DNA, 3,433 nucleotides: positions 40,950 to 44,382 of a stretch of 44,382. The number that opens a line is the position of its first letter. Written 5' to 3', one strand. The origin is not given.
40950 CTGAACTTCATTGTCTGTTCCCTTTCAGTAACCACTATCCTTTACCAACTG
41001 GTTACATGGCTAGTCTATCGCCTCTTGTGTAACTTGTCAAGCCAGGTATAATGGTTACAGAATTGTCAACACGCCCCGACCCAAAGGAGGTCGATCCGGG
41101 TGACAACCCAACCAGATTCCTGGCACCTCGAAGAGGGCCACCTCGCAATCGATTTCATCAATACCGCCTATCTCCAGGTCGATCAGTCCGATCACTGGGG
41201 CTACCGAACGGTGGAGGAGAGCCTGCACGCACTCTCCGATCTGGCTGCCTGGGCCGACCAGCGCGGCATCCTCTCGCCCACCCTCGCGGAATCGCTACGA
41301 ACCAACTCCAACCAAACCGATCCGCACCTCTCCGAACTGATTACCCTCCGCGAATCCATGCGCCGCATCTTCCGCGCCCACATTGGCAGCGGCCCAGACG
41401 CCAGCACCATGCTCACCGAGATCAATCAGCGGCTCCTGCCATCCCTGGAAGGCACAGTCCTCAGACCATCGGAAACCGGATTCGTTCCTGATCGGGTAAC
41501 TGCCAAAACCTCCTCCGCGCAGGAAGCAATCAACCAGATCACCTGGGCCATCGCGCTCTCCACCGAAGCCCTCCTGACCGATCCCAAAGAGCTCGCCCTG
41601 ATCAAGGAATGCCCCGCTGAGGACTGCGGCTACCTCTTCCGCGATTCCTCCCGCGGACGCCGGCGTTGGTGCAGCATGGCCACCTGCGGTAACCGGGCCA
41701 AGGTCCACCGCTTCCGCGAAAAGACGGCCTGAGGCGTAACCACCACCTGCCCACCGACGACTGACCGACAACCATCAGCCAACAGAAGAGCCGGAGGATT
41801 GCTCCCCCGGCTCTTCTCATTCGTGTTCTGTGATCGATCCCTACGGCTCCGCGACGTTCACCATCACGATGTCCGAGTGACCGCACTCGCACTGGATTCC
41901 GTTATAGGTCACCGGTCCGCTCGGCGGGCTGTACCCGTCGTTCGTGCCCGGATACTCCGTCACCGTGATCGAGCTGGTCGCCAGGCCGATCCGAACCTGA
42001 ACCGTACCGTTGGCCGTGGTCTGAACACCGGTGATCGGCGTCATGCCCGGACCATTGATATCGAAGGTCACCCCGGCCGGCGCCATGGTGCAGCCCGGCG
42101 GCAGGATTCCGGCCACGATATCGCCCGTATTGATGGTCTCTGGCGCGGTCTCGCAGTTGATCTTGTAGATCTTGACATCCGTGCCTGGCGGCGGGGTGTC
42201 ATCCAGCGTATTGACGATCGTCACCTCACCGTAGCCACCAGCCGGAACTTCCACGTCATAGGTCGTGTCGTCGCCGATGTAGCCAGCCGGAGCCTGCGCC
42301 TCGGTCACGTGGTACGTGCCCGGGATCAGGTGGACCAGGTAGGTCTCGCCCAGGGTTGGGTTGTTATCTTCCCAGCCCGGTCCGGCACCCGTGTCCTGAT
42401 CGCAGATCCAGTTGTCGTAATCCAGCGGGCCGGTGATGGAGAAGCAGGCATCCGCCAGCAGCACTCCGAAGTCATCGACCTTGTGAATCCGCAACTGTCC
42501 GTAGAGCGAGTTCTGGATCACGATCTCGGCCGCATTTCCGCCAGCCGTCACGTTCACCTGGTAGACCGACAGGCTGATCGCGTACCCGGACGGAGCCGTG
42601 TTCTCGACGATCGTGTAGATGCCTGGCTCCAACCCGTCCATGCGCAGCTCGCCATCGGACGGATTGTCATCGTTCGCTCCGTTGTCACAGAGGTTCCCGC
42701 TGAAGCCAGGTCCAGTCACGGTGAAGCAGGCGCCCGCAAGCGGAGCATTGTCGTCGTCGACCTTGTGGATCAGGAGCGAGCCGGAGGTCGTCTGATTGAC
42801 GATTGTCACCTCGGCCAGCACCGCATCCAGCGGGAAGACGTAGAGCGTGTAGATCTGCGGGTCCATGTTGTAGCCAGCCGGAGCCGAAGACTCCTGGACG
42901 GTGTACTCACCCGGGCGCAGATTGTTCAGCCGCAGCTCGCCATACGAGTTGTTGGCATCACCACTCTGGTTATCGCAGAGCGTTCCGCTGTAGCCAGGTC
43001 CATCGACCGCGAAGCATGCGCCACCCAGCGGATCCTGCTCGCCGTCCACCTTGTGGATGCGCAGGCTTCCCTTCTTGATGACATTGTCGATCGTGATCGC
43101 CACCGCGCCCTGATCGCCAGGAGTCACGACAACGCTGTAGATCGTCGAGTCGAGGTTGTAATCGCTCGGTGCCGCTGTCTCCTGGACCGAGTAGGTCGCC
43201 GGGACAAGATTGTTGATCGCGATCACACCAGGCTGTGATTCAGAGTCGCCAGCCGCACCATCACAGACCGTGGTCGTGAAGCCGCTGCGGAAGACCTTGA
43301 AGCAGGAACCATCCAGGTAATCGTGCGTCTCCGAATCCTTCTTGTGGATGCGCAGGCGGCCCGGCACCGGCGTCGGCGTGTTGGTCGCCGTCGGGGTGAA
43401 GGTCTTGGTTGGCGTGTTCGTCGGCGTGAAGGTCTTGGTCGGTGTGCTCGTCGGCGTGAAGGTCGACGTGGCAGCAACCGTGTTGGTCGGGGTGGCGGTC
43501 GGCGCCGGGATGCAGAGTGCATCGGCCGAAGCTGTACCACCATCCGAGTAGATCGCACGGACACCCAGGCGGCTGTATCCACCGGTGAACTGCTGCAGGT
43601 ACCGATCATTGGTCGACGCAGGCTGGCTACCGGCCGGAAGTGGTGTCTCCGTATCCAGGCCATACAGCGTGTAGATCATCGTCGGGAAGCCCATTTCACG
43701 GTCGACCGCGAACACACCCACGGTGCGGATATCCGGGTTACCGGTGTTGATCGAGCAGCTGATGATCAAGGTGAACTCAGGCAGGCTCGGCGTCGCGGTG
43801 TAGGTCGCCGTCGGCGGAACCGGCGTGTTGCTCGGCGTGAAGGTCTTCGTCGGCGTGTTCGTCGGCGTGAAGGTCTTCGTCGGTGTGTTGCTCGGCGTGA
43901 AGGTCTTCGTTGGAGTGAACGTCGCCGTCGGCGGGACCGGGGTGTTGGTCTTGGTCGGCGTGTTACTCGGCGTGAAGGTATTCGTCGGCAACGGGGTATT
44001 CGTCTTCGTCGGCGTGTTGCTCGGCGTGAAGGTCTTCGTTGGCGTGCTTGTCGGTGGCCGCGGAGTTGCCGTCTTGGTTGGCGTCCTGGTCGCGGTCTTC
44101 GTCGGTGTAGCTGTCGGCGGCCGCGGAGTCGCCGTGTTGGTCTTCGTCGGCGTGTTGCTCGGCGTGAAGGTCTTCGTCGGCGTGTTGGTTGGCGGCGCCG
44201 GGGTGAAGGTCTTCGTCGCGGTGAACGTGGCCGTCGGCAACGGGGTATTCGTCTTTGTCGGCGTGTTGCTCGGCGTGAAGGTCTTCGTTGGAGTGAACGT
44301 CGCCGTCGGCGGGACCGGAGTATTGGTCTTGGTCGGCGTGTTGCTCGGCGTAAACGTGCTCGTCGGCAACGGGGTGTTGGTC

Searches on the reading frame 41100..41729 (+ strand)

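Call 54: search_protein_families(library=pfam, proteins=[window:41100-41729:+], max_evalue=0.001)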
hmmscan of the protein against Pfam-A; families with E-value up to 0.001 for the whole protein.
window:41100-41729:+ (210 aa): 2 families
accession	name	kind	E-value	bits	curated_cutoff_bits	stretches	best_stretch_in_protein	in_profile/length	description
PF11706.13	zf-CGNR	-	2.4e-15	56.5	24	1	168-208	2-43/44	CGNR zinc finger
PF07336.16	ABATE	-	6.1e-15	56.4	24.4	1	13-162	1-130/130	Putative stress-induced transcription regulator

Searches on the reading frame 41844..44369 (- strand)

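Call 54: search_protein_families(library=pfam, proteins=[window:41844-44369:-], max_evalue=0.001)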
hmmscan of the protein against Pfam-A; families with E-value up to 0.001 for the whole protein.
window:41844-44369:- (842 aa): 2 families
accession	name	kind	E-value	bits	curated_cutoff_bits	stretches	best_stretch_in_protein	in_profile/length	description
PF17802.7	SpaA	-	1.4e-56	189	23.1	4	337-429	1-89/91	Prealbumin-like fold domain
PF17210.9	SdrD_B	-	0.00052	20.6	29.7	0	473-503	44-73/112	SdrD B-like domain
